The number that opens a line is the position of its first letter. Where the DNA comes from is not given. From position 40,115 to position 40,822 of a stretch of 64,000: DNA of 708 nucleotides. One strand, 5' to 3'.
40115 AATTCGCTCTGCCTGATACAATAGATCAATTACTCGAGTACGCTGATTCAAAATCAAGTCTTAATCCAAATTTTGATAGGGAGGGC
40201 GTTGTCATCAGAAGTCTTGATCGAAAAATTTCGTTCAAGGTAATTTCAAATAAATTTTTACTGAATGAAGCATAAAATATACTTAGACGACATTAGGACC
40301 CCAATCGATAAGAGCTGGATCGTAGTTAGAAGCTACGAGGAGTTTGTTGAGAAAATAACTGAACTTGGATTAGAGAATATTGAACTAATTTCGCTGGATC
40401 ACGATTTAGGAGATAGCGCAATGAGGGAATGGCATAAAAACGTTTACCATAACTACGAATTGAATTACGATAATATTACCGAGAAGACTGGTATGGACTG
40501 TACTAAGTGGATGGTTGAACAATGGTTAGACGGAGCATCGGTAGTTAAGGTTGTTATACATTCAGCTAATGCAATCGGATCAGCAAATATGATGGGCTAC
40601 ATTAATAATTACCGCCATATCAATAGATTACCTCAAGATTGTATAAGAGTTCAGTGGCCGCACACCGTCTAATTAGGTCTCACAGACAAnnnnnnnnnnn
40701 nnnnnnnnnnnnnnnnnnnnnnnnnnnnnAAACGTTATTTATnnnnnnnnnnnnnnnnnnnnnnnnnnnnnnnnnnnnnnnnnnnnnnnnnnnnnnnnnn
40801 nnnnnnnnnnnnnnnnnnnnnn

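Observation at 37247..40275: tRNA-repair gene set part 2: metallophosphoesterase, minimal CCA-adding-type nucleotidyltransferase and a second RNA ligase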

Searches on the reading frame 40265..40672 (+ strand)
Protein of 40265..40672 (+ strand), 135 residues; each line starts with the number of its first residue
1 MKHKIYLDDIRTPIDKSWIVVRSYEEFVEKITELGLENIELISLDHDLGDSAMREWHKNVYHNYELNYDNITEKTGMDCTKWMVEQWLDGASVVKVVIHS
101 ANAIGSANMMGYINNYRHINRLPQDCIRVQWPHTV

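Call 3: search_protein_families(library=pfam, proteins=[window:40265-40672:+], max_evalue=0.01)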
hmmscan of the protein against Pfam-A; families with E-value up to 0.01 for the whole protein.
window:40265-40672:+ (135 aa): 1 family
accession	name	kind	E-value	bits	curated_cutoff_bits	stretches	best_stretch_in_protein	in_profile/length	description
PF20274.4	cREC_REC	-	6.3e-23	81.7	27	1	4-115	2-88/88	Cyclic-phosphate processing Receiver domain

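Call 4: search_protein_families(library=phrogs, proteins=[window:40265-40672:+], max_evalue=0.001)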
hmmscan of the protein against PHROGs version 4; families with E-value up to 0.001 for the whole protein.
window:40265-40672:+ (135 aa): 1 family
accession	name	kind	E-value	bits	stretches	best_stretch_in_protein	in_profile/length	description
phrog_1479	-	unknown function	2.7e-27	96.5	1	1-119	4-106/124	-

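Call 27: search_protein_families(library=ncbifam, proteins=[window:40265-40672:+], max_evalue=0.001)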
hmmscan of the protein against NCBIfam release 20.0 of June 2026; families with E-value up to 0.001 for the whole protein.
window:40265-40672:+ (135 aa): 0 families

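Call 47: search_solved_structures(query=window:40265-40672:+, max_evalue=1, show_alignments=1)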
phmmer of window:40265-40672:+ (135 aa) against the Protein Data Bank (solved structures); distinct sequences matched with E-value up to 1: 0.
